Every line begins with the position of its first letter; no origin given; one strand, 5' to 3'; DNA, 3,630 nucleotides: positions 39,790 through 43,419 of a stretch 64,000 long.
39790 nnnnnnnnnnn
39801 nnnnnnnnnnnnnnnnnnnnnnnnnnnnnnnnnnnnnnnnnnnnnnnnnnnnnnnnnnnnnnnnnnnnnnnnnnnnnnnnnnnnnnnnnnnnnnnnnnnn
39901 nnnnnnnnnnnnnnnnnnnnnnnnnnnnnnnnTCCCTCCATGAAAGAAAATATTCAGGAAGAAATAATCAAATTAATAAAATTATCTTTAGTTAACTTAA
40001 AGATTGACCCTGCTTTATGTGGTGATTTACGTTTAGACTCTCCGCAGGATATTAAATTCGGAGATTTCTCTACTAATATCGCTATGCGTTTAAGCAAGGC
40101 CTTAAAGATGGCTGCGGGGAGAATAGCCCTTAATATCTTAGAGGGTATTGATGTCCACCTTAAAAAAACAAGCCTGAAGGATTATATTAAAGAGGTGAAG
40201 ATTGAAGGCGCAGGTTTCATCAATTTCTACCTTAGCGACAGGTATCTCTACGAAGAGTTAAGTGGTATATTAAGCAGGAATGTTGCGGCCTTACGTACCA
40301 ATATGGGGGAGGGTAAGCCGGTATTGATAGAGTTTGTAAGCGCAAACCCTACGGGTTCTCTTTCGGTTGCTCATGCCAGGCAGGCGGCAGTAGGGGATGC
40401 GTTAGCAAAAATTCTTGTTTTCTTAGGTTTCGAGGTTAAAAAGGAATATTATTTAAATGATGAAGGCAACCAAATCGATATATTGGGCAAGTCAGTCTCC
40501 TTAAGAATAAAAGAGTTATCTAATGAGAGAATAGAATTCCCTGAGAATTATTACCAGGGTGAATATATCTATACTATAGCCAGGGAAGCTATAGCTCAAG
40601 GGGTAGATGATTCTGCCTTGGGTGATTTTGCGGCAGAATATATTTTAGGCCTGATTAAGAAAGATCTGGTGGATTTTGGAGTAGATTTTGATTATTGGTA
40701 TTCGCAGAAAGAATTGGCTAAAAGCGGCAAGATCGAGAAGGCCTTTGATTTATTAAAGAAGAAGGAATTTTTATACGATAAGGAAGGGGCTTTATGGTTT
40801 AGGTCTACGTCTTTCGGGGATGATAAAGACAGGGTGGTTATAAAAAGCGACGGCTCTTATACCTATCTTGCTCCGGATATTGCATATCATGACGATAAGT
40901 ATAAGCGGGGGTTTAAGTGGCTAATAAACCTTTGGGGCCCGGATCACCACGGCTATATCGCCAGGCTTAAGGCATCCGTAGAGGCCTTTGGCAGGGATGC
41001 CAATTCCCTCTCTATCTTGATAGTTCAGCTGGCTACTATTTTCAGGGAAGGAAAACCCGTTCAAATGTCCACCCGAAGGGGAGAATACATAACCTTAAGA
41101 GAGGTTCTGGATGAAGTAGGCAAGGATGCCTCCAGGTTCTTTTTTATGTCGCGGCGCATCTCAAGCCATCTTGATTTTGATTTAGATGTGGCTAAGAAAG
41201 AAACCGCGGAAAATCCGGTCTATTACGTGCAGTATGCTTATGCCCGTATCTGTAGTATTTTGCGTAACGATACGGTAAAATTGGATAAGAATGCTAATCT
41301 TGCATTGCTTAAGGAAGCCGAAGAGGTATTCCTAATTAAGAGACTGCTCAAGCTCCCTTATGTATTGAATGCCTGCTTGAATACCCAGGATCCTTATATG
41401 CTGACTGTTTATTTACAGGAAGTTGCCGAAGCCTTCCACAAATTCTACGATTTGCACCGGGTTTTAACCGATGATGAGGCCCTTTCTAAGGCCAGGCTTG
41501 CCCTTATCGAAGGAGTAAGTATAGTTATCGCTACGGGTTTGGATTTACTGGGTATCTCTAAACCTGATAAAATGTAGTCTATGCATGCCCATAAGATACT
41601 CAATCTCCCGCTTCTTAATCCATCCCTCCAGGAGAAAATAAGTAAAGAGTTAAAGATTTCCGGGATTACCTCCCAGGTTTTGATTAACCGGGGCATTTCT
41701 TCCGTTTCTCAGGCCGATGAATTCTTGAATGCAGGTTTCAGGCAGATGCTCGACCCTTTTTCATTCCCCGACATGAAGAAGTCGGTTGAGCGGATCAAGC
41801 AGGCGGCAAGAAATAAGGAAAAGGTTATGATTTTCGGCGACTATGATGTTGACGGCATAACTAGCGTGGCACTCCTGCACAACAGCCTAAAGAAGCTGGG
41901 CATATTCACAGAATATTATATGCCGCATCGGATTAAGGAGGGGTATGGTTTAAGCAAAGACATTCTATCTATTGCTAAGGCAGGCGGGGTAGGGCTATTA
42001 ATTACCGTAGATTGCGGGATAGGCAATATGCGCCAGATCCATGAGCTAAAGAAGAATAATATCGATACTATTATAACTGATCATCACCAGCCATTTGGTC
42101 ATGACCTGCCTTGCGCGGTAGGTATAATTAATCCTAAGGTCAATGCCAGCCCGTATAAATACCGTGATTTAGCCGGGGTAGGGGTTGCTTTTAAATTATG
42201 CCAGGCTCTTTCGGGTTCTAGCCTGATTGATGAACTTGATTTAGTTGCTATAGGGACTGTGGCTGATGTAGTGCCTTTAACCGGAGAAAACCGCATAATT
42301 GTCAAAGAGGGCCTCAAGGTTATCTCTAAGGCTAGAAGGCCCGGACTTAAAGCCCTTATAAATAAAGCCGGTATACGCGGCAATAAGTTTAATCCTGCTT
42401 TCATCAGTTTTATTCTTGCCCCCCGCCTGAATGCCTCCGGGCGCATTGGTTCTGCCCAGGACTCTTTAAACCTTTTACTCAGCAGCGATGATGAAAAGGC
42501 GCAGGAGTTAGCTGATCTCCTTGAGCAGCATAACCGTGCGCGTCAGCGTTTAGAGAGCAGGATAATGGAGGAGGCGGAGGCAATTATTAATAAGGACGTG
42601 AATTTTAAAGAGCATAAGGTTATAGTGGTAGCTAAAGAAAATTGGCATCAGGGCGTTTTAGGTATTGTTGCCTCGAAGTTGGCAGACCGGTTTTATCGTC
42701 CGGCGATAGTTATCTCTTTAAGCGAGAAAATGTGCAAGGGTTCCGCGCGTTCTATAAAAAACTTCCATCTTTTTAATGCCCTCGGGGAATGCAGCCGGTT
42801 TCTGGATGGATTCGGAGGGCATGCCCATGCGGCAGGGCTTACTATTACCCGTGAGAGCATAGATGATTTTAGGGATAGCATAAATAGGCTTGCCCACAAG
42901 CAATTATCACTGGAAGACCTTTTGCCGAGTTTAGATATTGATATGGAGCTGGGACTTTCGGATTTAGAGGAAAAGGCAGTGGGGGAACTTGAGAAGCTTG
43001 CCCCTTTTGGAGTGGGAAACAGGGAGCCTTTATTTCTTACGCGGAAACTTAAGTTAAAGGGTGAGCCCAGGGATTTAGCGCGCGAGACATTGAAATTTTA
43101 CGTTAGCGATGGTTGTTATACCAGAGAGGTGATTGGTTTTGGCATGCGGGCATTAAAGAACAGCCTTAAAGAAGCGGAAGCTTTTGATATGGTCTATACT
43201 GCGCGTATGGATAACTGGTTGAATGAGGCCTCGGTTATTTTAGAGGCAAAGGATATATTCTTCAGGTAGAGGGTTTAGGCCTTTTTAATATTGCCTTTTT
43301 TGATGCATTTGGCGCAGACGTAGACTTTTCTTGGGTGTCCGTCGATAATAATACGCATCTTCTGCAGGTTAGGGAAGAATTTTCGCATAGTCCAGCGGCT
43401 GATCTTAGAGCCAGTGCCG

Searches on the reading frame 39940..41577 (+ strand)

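Call 12: search_protein_families(library=pfam, proteins=[window:39940-41577:+], max_evalue=1e-8)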
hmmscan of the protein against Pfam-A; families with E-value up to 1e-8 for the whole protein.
window:39940-41577:+ (545 aa): 3 families
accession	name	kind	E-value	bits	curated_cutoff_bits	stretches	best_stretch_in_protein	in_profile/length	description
PF05746.21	DALR_1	-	6e-32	110.6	22.3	1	430-545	1-117/117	DALR anticodon binding domain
PF00750.26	tRNA-synt_1d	-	9.9e-20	71.2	23.3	1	108-398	3-303/349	tRNA synthetases class I (R), catalytic domain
PF03485.21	Arg_tRNA_synt_N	-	8.5e-15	55.6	21.5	1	5-98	7-85/85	Arginyl tRNA synthetase N terminal domain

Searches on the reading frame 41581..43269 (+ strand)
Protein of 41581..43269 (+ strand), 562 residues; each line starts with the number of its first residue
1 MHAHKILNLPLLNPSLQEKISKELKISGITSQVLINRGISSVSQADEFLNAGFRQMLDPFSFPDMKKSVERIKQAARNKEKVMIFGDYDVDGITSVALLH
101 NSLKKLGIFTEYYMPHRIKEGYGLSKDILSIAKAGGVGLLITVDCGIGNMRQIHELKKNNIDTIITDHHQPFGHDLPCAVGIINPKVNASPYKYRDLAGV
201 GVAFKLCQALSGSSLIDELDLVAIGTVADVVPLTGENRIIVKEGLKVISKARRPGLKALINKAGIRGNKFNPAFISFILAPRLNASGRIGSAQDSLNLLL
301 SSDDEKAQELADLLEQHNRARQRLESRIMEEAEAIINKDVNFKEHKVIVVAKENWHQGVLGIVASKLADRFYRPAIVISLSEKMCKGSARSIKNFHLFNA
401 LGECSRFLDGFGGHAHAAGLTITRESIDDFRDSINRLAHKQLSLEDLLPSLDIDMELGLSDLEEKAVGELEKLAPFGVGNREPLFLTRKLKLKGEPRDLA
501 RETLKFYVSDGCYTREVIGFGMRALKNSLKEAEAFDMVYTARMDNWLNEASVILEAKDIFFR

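Call 12: search_protein_families(library=pfam, proteins=[window:41581-43269:+], max_evalue=1e-8)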
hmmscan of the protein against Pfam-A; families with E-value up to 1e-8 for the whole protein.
window:41581-43269:+ (562 aa): 3 families
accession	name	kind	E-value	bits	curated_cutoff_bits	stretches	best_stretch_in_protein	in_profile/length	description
PF01368.27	DHH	-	1.8e-22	80.4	28.1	1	81-226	1-125/125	DHH family, N-terminal domain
PF17768.7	RecJ_OB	-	4.3e-19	69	27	1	453-558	1-107/107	RecJ OB domain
PF02272.25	DHHA1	-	4.9e-19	69.1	25.9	1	346-438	3-100/102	DHHA1 domain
